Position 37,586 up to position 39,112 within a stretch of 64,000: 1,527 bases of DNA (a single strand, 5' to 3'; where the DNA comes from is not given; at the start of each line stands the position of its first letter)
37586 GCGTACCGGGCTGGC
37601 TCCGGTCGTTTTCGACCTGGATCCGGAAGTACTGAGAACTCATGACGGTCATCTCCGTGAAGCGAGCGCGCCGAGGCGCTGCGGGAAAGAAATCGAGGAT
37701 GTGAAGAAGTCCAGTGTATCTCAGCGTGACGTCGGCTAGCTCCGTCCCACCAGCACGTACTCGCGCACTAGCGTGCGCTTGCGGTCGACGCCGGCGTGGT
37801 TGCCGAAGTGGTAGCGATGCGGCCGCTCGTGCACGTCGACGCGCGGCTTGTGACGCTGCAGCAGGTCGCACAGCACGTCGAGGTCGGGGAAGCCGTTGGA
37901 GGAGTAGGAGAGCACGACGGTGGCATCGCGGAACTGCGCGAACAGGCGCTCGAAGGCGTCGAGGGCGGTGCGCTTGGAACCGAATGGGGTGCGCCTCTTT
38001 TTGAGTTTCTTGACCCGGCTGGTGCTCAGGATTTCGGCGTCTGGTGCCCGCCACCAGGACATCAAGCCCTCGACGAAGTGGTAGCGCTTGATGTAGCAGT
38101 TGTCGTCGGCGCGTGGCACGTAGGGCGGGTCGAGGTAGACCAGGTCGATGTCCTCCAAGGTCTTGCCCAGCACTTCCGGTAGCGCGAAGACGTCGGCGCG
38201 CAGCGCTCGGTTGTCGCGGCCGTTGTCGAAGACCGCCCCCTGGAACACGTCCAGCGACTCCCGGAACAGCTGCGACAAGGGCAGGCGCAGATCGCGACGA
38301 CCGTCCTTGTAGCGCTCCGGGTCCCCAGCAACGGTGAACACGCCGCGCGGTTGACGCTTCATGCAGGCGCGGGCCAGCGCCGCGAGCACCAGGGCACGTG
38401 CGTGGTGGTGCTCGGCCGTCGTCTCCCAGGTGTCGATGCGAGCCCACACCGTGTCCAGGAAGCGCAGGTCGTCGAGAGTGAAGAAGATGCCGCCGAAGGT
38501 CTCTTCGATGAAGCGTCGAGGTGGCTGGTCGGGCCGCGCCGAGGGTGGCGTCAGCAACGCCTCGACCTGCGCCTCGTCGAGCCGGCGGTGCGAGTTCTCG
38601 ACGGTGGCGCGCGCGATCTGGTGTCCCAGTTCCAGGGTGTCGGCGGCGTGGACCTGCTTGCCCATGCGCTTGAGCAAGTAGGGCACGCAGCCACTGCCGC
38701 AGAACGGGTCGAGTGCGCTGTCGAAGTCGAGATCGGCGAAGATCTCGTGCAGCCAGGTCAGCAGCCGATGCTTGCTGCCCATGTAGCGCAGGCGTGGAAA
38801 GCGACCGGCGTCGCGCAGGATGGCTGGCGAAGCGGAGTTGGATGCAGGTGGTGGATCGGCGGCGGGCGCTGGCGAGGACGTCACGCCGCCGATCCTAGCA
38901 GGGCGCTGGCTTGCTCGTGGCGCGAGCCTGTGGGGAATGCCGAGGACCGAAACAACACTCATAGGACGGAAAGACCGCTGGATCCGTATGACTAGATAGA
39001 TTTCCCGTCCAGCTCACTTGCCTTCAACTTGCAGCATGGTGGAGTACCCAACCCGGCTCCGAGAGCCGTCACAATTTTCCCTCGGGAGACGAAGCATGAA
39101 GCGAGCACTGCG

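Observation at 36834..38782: Dam-like N6-adenine methyltransferase followed by an unknown beta-rich protein: candidate restriction-modification or other defence pair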

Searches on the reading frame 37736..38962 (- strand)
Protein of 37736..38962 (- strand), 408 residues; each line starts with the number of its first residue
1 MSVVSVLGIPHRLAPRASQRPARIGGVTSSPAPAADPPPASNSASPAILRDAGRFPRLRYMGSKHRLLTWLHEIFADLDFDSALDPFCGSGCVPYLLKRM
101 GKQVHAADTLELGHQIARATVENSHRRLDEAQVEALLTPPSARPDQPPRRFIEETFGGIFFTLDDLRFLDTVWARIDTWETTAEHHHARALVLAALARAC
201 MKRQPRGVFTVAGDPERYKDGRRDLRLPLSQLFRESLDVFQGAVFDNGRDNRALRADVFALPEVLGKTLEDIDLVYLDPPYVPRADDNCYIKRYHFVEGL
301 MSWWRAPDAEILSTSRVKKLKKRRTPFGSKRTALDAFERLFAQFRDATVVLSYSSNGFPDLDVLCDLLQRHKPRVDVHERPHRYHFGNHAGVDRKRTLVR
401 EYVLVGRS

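Call 3: search_protein_families(library=pfam, proteins=[window:37736-38962:-], max_evalue=0.1)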
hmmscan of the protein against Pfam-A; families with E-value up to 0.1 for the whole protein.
window:37736-38962:- (408 aa): 3 families
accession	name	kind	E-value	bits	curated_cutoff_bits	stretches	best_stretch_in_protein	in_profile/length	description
PF02086.21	MethyltransfD12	-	3.7e-12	47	22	1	60-288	1-192/253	D12 class N6 adenine-specific DNA methyltransferase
PF03602.21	Cons_hypoth95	-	0.0063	16.6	24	0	252-282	94-124/182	Conserved hypothetical protein 95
PF25181.1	Phage_Bbp19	-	0.022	15.1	25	1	191-225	12-44/61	Bbp19-like phage protein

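Call 4: search_protein_families(library=padloc, proteins=[window:37736-38962:-], max_evalue=0.1)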
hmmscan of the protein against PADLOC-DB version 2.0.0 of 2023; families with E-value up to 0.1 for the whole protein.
window:37736-38962:- (408 aa): 20 families
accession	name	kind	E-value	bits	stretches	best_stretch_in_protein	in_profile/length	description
PDLC03261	MTase_II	-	6.2e-78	260.7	1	50-406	303-642/643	Type II methyltransferase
PDLC03385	MTase_II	-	1.2e-27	95.2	1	54-387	5-318/336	Type II methyltransferase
PDLC03298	MTase_II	-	2.5e-25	87.3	1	58-392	2-312/362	Type II methyltransferase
PDLC03257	MTase_II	-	1.6e-19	68.4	1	57-403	12-336/343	Type II methyltransferase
PDLC03345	MTase_II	-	2e-19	67.3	2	159-405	147-392/581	Type II methyltransferase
PDLC03287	MTase_II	-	1.4e-15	55.1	2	240-389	183-322/646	Type II methyltransferase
PDLC03373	MTase_II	-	3.1e-11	41.3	1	58-353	9-278/339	Type II methyltransferase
PDLC03342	MTase_II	-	1.2e-07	29.1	1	243-382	204-350/383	Type II methyltransferase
PDLC03266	MTase_II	-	1.4e-07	29.2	2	46-104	6-63/285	Type II methyltransferase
PDLC03294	MTase_II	-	4e-06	24.7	1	268-348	173-246/272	Type II methyltransferase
PDLC04134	mad2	-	1.6e-05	21.9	1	72-282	284-368/492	mads_2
PDLC03339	MTase_II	-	0.002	14.9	0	73-124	224-274/399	Type II methyltransferase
PDLC00661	HmaB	-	0.0025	13.7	1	73-134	131-192/973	DNA-adenine methylase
PDLC03383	MTase_II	-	0.0034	14.8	0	58-94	22-57/318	Type II methyltransferase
PDLC03372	MTase_II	-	0.004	15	1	265-305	120-155/259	Type II methyltransferase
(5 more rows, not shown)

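Call 5: search_protein_families(library=ncbifam, proteins=[window:37736-38962:-], max_evalue=0.1)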
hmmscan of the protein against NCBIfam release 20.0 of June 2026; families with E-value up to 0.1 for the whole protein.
window:37736-38962:- (408 aa): 2 families
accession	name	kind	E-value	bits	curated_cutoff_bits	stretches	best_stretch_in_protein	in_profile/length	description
TIGR00571.1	dam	subfamily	8.4e-07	28.9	114.85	1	268-352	170-247/267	Dam family site-specific DNA-(adenine-N6)-methyltransferase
TIGR02072.1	BioC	equivalog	0.049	13.4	184.95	0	64-136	20-91/244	malonyl-ACP O-methyltransferase BioC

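Call 15: find_homologous_proteins(query=window:37736-38962:-, max_evalue=1e-10)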
Query window:37736-38962:- (408 aa): 4291 proteins with E <= 1e-10 among 8000 candidates; the best 120 are listed.
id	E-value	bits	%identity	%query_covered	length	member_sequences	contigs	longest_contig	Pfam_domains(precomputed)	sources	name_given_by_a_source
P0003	4.5e-237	805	100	85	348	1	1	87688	PF02086.22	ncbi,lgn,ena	-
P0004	5.1e-206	702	89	85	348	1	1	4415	PF02086.22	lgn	-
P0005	8.3e-138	478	64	87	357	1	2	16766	PF02086.22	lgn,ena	-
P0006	2.5e-134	466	61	87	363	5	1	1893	PF02086.22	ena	-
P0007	2.2e-133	463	60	87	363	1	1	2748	PF02086.22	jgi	jgi:DNA adenine methylase/adenine-specific DNA-methyltransferase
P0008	2.5e-133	463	59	94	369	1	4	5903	PF02086.22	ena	-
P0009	7.7e-133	461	61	86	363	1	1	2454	PF02086.22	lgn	-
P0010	1.2e-132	461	61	89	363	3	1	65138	PF02086.22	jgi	-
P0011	1.7e-131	457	61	86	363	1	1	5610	PF02086.22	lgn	-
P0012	2.2e-129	450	57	90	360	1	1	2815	PF02086.22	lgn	-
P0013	4.5e-129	449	56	93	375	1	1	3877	PF02086.22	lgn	-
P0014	4.3e-128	446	60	86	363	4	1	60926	PF02086.22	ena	-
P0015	6.1e-128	445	57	87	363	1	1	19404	PF02086.22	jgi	jgi:DNA adenine methylase/adenine-specific DNA-methyltransferase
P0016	8.9e-128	445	58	88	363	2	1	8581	PF02086.22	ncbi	-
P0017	2.4e-127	443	60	88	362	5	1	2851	PF02086.22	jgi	jgi:DNA adenine methylase/adenine-specific DNA-methyltransferase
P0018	3.3e-127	443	60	87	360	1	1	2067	PF02086.22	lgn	-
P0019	3.6e-127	443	58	87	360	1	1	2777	PF02086.22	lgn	-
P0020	4.3e-127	442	59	86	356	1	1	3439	PF02086.22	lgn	-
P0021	5.9e-127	442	57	87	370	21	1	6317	PF02086.22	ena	-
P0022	6.5e-127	442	58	87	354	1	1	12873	PF02086.22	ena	-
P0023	8.6e-127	442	59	87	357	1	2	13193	PF02086.22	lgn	-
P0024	1.5e-126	441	58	87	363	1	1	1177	PF02086.22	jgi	jgi:adenine-specific DNA-methyltransferase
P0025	2.9e-126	440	60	87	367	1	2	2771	PF02086.22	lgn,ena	-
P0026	3.8e-126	439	56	97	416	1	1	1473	PF02086.22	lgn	-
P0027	3.9e-126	439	57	87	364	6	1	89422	PF02086.22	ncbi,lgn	-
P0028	4.5e-126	439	60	89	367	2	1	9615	PF02086.22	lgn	-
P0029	6.7e-126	439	56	98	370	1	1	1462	PF02086.22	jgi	jgi:DNA adenine methylase/adenine-specific DNA-methyltransferase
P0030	7.1e-126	438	58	89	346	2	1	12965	PF02086.22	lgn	-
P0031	1.0e-125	438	57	92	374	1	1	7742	PF02086.22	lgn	-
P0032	1.0e-125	438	54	97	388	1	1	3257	PF02086.22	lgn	-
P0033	1.3e-125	438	58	86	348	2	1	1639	PF02086.22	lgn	-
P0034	2.6e-125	437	57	93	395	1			PF02086.22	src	-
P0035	5.7e-125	435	59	86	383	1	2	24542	PF02086.22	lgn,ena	-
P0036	8.1e-125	435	57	91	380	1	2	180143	PF02086.22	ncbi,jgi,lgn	jgi:DNA adenine methylase/adenine-specific DNA-methyltransferase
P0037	1.1e-124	435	57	86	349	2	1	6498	PF02086.22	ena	-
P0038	1.1e-124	435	57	86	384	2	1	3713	PF02086.22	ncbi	-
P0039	1.2e-124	434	58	87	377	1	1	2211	PF02086.22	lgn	-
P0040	1.2e-124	434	56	89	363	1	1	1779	PF02086.22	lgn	-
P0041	1.3e-124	434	59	87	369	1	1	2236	PF02086.22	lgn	-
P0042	1.6e-124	434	58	87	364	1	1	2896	PF02086.22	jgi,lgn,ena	-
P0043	2.3e-124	433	58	90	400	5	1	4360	PF02086.22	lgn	-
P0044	2.5e-124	433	58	86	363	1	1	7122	PF02086.22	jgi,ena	jgi:DNA adenine methylase/adenine-specific DNA-methyltransferase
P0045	2.5e-124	433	57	89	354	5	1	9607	PF02086.22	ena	-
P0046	4.1e-124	433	59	92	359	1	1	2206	PF02086.22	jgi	jgi:adenine-specific DNA-methyltransferase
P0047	5.5e-124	432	55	96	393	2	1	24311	PF02086.22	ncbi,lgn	-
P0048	5.7e-124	432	57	87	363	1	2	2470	PF02086.22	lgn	-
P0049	6.4e-124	432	57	86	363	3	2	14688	PF02086.22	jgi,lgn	jgi:DNA adenine methylase/adenine-specific DNA-methyltransferase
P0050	8.1e-124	432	56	86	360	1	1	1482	PF02086.22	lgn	-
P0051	8.4e-124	432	57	90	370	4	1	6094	PF02086.22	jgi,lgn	jgi:DNA adenine methylase/adenine-specific DNA-methyltransferase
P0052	9.6e-124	431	57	87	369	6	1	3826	PF02086.22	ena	-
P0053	9.7e-124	431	57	86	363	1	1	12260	PF02086.22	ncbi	-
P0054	1.6e-123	431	57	87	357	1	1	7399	PF02086.22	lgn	-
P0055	1.9e-123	431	57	90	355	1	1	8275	PF02086.22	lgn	-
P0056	2.5e-123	430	57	86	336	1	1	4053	PF02086.22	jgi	jgi:adenine-specific DNA-methyltransferase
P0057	2.9e-123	430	56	92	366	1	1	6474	PF02086.22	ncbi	-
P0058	2.9e-123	430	58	87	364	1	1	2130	PF02086.22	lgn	-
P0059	3.8e-123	429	57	87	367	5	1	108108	PF02086.22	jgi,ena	-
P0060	4.5e-123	429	57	86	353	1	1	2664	PF02086.22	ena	-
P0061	4.6e-123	429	55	93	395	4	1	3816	PF02086.22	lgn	-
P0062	4.6e-123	429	56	87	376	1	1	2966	PF02086.22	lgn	-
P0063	5.5e-123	429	57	87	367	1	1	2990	PF02086.22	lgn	-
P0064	7.1e-123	429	56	93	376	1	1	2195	PF02086.22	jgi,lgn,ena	-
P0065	8.4e-123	428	57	87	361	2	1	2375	PF02086.22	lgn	-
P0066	8.6e-123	428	57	86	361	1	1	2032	PF02086.22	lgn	-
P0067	9.1e-123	428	59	85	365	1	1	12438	PF02086.22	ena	-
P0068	9.4e-123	428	55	95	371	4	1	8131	PF02086.22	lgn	-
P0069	9.9e-123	428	58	86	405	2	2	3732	PF02086.22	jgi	jgi:adenine-specific DNA-methyltransferase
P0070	1.0e-122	428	58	87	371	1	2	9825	PF02086.22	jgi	-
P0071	1.1e-122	428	53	96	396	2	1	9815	PF02086.22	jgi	jgi:adenine-specific DNA-methyltransferase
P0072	1.4e-122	428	55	90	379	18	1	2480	PF02086.22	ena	-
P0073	1.5e-122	428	55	92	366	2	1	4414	PF02086.22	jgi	jgi:adenine-specific DNA-methyltransferase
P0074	2.0e-122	427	57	86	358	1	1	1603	PF02086.22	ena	-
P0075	2.2e-122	427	54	91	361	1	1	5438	PF02086.22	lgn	-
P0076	2.2e-122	427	53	89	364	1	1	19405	PF02086.22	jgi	-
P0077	2.3e-122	427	58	87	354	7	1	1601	PF02086.22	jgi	jgi:DNA adenine methylase/adenine-specific DNA-methyltransferase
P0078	2.4e-122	427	56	88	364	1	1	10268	PF02086.22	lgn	-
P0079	2.7e-122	427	57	87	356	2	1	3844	PF02086.22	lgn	-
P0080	3.6e-122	426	56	86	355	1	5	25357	PF02086.22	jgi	jgi:DNA adenine methylase/adenine-specific DNA-methyltransferase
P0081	4.3e-122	426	55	92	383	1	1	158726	PF02086.22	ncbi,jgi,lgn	jgi:DNA adenine methylase/adenine-specific DNA-methyltransferase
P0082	4.3e-122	426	57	91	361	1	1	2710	PF02086.22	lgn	-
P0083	4.4e-122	426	58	86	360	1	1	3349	PF02086.22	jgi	-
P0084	4.5e-122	426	57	86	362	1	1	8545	PF02086.22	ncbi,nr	ncbi:MAG: DNA adenine methylase [Pirellulales bacterium]|nr:DNA adenine methylase [Pirellulales bact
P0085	4.5e-122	426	54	93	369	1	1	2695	PF02086.22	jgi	-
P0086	4.6e-122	426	54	92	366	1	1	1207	PF02086.22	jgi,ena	-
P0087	4.8e-122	426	58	87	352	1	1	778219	PF02086.22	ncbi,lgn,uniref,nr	ncbi:DNA adenine methylase [Azospirillum halopraeferens]|uniref:DNA adenine methylase n=1 Tax=Azospi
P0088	5.3e-122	426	55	92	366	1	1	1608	PF02086.22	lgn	-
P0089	5.5e-122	426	52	93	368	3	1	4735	PF02086.22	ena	-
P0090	5.5e-122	426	55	91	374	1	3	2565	PF02086.22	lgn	-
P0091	5.8e-122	426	56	91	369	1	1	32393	PF02086.22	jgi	jgi:DNA adenine methylase/adenine-specific DNA-methyltransferase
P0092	6.5e-122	425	55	91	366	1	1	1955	PF02086.22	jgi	jgi:adenine-specific DNA-methyltransferase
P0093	8.6e-122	425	55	94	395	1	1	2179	PF02086.22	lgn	-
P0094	8.9e-122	425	57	88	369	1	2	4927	PF02086.22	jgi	jgi:adenine-specific DNA-methyltransferase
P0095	9.5e-122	425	57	87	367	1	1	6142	PF02086.22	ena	-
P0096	9.5e-122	425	56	92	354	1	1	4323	PF02086.22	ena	-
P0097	9.6e-122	425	57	86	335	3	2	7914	PF02086.22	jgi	jgi:DNA adenine methylase/adenine-specific DNA-methyltransferase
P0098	9.8e-122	425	54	98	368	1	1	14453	PF02086.22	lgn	-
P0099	1.0e-121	425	55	87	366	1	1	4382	PF02086.22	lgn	-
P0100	1.1e-121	425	55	88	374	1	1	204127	PF02086.22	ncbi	-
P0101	1.1e-121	425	57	89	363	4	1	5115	PF02086.22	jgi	jgi:DNA adenine methylase/adenine-specific DNA-methyltransferase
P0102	1.1e-121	425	58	91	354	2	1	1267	PF02086.22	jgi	-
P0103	1.2e-121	425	58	85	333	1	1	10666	PF02086.22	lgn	-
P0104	1.4e-121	424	57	88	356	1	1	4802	PF02086.22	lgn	-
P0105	1.4e-121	424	54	91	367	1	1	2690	PF02086.22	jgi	jgi:DNA adenine methylase/adenine-specific DNA-methyltransferase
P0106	1.4e-121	424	58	87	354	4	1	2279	PF02086.22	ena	-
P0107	1.4e-121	424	58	87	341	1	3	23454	PF02086.22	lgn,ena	-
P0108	1.5e-121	424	56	86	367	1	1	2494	PF02086.22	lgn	-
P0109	1.5e-121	424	55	87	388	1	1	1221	PF02086.22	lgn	-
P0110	1.5e-121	424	54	93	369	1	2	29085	PF02086.22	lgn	-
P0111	1.6e-121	424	59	87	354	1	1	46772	PF02086.22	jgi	jgi:adenine-specific DNA-methyltransferase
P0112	1.7e-121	424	59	85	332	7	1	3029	PF02086.22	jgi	jgi:adenine-specific DNA-methyltransferase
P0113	1.7e-121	424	57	87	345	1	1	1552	PF02086.22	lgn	-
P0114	1.7e-121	424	58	87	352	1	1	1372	PF02086.22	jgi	jgi:DNA adenine methylase/adenine-specific DNA-methyltransferase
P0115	1.9e-121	424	58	92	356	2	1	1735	PF02086.22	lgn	-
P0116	2.0e-121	424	55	91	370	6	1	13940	PF02086.22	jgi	jgi:adenine-specific DNA-methyltransferase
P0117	2.5e-121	424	55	92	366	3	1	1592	PF02086.22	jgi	-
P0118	2.7e-121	423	57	89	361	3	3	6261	PF02086.22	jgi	-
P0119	2.7e-121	423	54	92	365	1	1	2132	PF02086.22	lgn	-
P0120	2.7e-121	423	55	89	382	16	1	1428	PF02086.22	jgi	-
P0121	3.0e-121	423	54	92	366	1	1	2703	PF02086.22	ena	-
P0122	3.4e-121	423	56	87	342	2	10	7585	PF02086.22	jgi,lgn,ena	-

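Call 17: find_encoding_contigs(protein=P0004, flank=10000, max_places=4)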
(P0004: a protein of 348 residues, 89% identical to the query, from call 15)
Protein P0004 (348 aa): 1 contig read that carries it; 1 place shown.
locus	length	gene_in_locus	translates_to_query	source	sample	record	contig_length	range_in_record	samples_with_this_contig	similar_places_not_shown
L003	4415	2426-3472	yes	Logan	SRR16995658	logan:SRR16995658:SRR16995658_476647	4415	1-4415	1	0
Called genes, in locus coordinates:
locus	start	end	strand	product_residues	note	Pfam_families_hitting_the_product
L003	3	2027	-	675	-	?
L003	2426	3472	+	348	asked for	PF02086:MethyltransfD12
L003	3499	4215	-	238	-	PF13091:PLDc_2, PF00614:PLDc (faint)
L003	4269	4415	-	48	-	?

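Call 18: find_encoding_contigs(protein=P0005, flank=10000, max_places=4)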
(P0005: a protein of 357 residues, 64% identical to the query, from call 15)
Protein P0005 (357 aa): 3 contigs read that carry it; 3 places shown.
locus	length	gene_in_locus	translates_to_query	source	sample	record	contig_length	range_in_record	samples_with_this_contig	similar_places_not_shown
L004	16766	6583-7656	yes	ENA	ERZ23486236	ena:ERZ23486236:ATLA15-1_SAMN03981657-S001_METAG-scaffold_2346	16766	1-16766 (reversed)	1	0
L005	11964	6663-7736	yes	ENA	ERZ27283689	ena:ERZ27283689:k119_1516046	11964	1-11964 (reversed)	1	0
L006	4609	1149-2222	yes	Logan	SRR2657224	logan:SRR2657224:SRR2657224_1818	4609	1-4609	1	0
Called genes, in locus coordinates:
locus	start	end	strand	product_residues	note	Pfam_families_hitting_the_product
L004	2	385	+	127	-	?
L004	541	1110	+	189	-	-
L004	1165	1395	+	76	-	PF09720:Unstab_antitox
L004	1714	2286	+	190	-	PF13302:Acetyltransf_3, PF13420:Acetyltransf_4, PF00583:Acetyltransf_1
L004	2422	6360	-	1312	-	PF07504:FTP, PF02128:Peptidase_M36, PF18911:PKD_4 (faint), PF17957:Big_7 (weak)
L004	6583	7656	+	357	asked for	PF02086:MethyltransfD12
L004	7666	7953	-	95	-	PF01381:HTH_3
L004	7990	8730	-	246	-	-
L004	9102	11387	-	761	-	PF00521:DNA_topoisoIV, PF03989:DNA_gyraseA_C (faint)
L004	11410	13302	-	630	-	PF02518:HATPase_c, PF00204:DNA_gyraseB, PF01751:Toprim, PF00986:DNA_gyraseB_C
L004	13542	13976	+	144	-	PF07578:LAB_N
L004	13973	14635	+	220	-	-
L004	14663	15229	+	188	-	PF05163:DinB, PF12867:DinB_2 (weak)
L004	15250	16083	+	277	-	-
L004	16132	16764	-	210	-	?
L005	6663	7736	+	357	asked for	PF02086:MethyltransfD12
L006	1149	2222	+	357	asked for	PF02086:MethyltransfD12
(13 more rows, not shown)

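Call 26: find_related_loci(query=A3, collection=genome_contigs, flank=10000)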
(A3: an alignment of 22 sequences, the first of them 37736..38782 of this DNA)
Query A3 (348 aa) in genome_contigs; peptide patterns used: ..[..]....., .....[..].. (x = any residue, [..] = any of these).
561 stretches matched a pattern; 538 encode a relative of the query (tblastn E <= 1e-3); the best 80 are kept; 80 distinct loci.
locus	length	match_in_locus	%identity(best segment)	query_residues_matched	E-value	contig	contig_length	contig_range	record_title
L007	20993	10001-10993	58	1-346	3e-127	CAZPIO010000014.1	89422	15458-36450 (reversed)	MAG TPA_asm: uncultured Planctomycetales bacterium isolate binchicken_co74_351 genome assembly, contig: NODE_443_length_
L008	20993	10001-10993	58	1-346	5e-127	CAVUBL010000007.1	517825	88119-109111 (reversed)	MAG: uncultured Acidobacteriota bacterium isolate MFD05684.bin.1.267 genome assembly, contig: contig_13843, whole genome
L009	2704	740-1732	57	1-346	4e-132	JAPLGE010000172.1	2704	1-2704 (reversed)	MAG: Candidatus Bipolaricaulota bacterium isolate LacPavin_0920_SED5_MAG_66_17 LacPavin_0920_SED5_scaffold_506720, whole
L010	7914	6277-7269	57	1-346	5e-126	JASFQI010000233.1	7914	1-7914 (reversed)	MAG: Desulfobacteraceae bacterium isolate D0819S20remetaG_Bin_281 D0819S20remetaG_FD_scaffold_1539_c1, whole genome shot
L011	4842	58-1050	57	1-346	6e-127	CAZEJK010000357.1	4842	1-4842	MAG TPA_asm: uncultured Thermoanaerobaculia bacterium isolate SRP332253_co1_73 genome assembly, contig: NODE_27471_lengt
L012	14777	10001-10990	58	1-346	4e-124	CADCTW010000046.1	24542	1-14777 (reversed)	MAG: uncultured Gemmatimonadetes bacterium isolate AVDCRST_MAG68 genome assembly, contig: NODE136, whole genome shotgun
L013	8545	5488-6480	57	1-346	6e-124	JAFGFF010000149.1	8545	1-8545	MAG: Pirellulales bacterium isolate Zod_Metabat.1299 k87_4359329, whole genome shotgun sequence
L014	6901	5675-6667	53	1-346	5e-123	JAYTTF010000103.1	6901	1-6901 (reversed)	MAG: Bryobacterales bacterium isolate GFS_5321 GFS_5321_102, whole genome shotgun sequence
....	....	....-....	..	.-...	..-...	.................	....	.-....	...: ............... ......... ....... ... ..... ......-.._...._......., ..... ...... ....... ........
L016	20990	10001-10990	56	1-346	1e-122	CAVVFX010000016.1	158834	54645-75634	MAG: Terriglobia bacterium isolate MFD01716.bin.2.1 genome assembly, contig: contig_45932, whole genome shotgun sequence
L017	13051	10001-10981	55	1-346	2e-122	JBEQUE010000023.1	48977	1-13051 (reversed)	MAG: Acidobacteriota bacterium isolate MAG_Dt_02 k247_1232122, whole genome shotgun sequence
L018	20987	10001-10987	56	1-348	1e-121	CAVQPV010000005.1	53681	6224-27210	MAG: Pirellulaceae bacterium isolate MFD09964.bin.2.6 genome assembly, contig: contig_12982, whole genome shotgun sequen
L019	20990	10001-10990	59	1-347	7e-122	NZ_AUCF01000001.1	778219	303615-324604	Azospirillum halopraeferens DSM 3675 G472DRAFT_scaffold00001.1_C, whole genome shotgun sequence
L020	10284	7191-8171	56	1-346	1e-120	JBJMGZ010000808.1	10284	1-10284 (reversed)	MAG: Thermoanaerobaculia bacterium isolate 12C18O_48h_100_P16_coass_bin_34 k141_4104731, whole genome shotgun sequence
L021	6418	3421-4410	56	1-346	2e-120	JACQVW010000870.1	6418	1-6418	MAG: Planctomycetota bacterium isolate NC_groundwater_1473_Ag_S-0.65um_71_22 S_p65_S5_coassembly_k141_5032563, whole gen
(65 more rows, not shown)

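Call 32: search_protein_families(library=pfam, proteins=[L007:10999-11850:+, L003:3499-4215:-], max_evalue=0.1)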
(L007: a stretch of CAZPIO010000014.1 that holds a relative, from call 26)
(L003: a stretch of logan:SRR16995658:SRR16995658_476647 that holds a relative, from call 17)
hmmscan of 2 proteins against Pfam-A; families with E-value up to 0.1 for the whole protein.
L007:10999-11850:+ (283 aa): 1 family
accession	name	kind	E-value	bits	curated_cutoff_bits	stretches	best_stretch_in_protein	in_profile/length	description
PF04556.18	DpnII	-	1.3e-06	28.4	23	1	184-255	190-262/278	DpnII restriction endonuclease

L003:3499-4215:- (238 aa): 2 families
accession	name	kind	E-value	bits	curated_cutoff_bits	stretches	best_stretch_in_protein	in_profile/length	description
PF13091.12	PLDc_2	-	7.3e-12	45.7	27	1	164-218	78-127/132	PLD-like domain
PF00614.28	PLDc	-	1.4e-05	25.3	21.9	1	171-194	4-27/28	Phospholipase D Active site motif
